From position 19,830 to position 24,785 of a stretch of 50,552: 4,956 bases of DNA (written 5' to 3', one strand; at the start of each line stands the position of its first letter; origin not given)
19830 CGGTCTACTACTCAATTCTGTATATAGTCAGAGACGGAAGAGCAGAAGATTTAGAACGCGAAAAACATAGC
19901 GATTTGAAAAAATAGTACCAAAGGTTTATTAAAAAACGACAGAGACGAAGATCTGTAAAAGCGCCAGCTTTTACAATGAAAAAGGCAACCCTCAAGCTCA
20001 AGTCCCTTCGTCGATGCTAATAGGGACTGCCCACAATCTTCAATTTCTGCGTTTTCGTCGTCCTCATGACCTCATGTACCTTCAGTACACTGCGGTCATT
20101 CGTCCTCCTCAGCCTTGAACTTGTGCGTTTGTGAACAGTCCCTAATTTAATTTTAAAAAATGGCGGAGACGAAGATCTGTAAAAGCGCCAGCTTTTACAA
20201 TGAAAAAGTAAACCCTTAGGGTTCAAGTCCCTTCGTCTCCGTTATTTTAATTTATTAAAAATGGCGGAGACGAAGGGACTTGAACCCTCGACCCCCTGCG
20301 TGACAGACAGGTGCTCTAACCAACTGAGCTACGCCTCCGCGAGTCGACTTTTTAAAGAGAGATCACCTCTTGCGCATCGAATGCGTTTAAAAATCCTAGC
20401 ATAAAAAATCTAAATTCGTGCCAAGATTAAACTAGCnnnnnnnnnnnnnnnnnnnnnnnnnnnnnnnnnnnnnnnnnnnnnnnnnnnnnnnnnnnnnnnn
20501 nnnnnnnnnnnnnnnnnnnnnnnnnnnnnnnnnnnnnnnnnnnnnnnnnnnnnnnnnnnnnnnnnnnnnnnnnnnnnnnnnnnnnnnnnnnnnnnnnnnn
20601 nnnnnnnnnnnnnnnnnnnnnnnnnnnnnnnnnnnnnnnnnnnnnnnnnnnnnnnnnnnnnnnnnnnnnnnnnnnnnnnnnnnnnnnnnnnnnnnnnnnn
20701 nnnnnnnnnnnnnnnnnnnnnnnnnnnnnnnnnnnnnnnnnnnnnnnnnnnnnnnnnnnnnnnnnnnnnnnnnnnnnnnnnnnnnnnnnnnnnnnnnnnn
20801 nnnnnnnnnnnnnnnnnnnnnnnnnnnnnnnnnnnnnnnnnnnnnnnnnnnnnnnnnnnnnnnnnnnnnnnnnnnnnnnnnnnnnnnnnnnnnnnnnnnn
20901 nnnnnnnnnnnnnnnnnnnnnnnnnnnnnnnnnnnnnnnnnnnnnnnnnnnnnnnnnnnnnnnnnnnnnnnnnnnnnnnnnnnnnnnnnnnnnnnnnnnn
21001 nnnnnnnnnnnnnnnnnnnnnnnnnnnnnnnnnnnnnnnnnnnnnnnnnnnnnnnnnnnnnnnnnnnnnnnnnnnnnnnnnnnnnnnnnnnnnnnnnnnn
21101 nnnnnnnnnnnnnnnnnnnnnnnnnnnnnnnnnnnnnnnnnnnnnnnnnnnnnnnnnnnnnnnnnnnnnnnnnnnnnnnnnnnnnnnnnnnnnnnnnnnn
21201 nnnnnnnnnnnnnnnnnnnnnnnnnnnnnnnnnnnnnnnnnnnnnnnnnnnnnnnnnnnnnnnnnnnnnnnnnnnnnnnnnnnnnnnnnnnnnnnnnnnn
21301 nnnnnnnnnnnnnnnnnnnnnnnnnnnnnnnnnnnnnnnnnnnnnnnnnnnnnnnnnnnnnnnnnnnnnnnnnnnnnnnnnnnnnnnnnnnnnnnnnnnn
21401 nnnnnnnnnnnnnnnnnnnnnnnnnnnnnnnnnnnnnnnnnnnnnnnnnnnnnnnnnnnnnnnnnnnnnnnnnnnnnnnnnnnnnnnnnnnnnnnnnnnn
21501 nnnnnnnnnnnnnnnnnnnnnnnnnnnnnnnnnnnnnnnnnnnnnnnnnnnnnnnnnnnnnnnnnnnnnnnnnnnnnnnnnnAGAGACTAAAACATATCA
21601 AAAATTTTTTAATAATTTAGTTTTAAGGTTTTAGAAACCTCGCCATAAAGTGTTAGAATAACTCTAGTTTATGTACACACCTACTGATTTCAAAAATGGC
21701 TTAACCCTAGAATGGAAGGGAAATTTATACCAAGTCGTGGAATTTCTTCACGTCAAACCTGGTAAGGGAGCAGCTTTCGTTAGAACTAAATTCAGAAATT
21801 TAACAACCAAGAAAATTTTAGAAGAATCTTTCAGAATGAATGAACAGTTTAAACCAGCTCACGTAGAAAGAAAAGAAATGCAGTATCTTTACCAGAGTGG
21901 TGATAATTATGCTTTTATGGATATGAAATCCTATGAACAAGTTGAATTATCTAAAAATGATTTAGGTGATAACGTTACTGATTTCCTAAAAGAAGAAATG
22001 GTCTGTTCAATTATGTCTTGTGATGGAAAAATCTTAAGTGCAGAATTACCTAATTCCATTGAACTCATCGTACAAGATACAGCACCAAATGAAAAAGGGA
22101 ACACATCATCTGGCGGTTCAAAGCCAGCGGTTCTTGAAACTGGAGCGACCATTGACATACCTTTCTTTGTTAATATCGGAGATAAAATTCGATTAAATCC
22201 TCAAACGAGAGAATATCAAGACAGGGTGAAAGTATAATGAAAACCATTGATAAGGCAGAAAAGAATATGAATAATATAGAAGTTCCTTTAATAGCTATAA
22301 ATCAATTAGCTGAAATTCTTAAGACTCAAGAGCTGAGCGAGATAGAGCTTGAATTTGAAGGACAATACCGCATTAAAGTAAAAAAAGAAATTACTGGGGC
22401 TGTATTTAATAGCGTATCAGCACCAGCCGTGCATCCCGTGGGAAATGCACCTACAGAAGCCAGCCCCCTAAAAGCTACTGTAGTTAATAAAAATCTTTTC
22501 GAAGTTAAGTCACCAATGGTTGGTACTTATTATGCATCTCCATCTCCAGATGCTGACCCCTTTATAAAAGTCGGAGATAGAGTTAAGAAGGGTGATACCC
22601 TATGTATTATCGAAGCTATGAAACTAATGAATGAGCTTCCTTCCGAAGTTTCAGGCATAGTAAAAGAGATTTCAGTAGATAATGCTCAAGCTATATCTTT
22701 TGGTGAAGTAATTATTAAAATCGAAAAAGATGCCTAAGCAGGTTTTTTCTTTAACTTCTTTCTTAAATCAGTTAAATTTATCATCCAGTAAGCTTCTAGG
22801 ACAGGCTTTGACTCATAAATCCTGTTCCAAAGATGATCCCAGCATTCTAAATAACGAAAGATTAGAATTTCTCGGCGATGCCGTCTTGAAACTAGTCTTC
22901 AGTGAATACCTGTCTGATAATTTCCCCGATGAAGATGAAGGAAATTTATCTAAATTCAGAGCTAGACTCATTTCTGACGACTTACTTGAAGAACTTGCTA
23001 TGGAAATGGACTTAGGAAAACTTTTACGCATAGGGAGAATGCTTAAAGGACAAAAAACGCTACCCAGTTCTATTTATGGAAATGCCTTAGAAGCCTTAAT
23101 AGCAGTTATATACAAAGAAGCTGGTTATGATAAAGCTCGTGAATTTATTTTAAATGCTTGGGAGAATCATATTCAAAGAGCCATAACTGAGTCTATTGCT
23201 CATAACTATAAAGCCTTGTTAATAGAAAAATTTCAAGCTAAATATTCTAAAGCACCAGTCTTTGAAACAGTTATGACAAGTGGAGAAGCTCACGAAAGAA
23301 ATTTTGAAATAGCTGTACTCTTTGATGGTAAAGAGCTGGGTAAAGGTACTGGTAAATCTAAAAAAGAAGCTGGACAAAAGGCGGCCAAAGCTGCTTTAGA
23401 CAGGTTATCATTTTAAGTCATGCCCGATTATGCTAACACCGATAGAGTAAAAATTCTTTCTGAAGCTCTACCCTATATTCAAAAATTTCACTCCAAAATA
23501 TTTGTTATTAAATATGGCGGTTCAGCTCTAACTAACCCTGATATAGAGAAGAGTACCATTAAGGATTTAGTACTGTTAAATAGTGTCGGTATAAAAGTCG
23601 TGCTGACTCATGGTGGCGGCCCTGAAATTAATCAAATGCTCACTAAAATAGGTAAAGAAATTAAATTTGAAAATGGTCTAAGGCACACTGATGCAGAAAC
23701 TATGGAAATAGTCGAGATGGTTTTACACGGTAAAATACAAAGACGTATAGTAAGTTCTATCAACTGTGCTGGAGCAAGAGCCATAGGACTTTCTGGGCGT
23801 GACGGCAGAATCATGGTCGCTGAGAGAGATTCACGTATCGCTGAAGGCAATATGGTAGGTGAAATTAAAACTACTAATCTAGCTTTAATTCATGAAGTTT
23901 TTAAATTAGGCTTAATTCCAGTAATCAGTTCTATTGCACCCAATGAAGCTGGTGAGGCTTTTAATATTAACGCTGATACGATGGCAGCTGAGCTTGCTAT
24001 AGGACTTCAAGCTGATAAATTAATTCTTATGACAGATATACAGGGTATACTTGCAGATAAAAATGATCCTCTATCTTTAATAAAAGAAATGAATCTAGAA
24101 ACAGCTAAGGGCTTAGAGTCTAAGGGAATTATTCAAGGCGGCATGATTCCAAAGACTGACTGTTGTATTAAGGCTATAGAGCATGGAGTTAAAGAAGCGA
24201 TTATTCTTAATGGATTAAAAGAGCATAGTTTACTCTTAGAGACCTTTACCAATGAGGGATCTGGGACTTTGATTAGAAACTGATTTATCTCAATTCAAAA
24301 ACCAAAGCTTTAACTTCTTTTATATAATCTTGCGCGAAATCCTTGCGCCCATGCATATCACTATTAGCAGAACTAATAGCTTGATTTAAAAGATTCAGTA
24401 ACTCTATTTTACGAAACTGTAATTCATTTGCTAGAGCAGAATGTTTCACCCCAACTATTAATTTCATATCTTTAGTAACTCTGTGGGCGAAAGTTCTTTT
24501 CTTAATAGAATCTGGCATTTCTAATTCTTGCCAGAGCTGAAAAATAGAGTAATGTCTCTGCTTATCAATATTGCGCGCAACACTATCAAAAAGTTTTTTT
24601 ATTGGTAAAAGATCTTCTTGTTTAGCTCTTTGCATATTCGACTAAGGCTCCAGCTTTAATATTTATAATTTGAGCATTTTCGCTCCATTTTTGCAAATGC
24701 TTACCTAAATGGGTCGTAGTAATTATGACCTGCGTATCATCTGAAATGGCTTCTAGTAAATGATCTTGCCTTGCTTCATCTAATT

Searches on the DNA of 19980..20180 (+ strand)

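Call 49: search_rna_families(source=window, start=19980, end=20180, threshold=evalue, max_evalue=10)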
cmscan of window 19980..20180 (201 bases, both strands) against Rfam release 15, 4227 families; matches with E-value up to 10: 1.
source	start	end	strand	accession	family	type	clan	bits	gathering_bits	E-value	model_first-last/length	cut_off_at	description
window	20074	20114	+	RF02228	sX9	Gene; sRNA;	-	13.6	44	2.6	1-76/76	no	Xanthomonas sRNA sX9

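Call 50: search_dna_similar(query=window:20018-20147:+, collection=plasmids, mode=distant, max_evalue=0.01, max_rows=10)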
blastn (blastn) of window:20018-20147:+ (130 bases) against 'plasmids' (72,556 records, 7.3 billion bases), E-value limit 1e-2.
No match.

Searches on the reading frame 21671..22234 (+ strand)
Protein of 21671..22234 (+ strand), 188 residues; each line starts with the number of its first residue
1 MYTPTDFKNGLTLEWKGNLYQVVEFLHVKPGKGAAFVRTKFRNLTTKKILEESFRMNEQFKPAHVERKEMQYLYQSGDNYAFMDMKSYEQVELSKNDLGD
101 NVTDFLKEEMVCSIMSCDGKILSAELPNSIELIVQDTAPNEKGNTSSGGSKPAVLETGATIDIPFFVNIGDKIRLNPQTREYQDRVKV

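Call 74: search_protein_families(library=pfam, proteins=[window:21671-22234:+], max_evalue=0.00001)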
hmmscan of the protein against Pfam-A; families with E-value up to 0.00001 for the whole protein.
window:21671-22234:+ (188 aa): 3 families
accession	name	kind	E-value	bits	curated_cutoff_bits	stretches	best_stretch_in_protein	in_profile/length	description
PF08207.18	EFP_N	-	2e-23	82.6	23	1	5-60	3-58/58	Elongation factor P (EF-P) KOW-like domain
PF01132.26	EFP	-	1.3e-21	76.8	27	1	68-122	1-54/54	Elongation factor P (EF-P) OB domain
PF09285.17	Elong-fact-P_C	-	1.2e-19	70.1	25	1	130-185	1-56/56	Elongation factor P, C-terminal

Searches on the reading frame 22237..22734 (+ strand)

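Call 74: search_protein_families(library=pfam, proteins=[window:22237-22734:+], max_evalue=0.00001)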
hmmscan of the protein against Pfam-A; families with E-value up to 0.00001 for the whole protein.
window:22237-22734:+ (166 aa): 1 family
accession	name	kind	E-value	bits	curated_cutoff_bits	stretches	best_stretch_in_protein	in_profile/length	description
PF00364.28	Biotin_lipoyl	-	1.2e-23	83.1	22.1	1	89-162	2-73/73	Biotin-requiring enzyme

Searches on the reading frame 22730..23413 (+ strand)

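Call 74: search_protein_families(library=pfam, proteins=[window:22730-23413:+], max_evalue=0.00001)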
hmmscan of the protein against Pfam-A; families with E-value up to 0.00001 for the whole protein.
window:22730-23413:+ (228 aa): 3 families
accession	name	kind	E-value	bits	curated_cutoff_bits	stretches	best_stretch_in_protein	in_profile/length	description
PF14622.11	Ribonucleas_3_3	-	3.3e-29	102.1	35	1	20-142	2-122/128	Ribonuclease-III-like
PF00636.31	Ribonuclease_3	-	2.6e-19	70.3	27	1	43-130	1-100/102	Ribonuclease III domain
PF00035.32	dsrm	-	8.6e-16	58.7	23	1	160-226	1-66/66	Double-stranded RNA binding motif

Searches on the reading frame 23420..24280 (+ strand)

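Call 74: search_protein_families(library=pfam, proteins=[window:23420-24280:+], max_evalue=0.00001)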
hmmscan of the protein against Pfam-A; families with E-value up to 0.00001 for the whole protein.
window:23420-24280:+ (287 aa): 1 family
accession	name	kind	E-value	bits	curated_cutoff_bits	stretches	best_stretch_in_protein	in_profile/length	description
PF00696.33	AA_kinase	-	1.4e-46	159.6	24.9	1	26-264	1-234/234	Amino acid kinase family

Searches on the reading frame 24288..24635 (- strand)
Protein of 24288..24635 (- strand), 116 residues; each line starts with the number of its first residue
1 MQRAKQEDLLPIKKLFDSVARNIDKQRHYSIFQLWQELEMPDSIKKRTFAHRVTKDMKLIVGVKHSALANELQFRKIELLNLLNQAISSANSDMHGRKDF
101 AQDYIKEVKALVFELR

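Call 74: search_protein_families(library=pfam, proteins=[window:24288-24635:-], max_evalue=0.00001)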
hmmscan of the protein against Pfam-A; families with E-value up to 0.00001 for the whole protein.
window:24288-24635:- (116 aa): 1 family
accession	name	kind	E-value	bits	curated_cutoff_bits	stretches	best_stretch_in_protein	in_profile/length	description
PF05258.17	DciA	-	2e-07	31.6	24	1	15-87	5-79/89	Dna[CI] antecedent, DciA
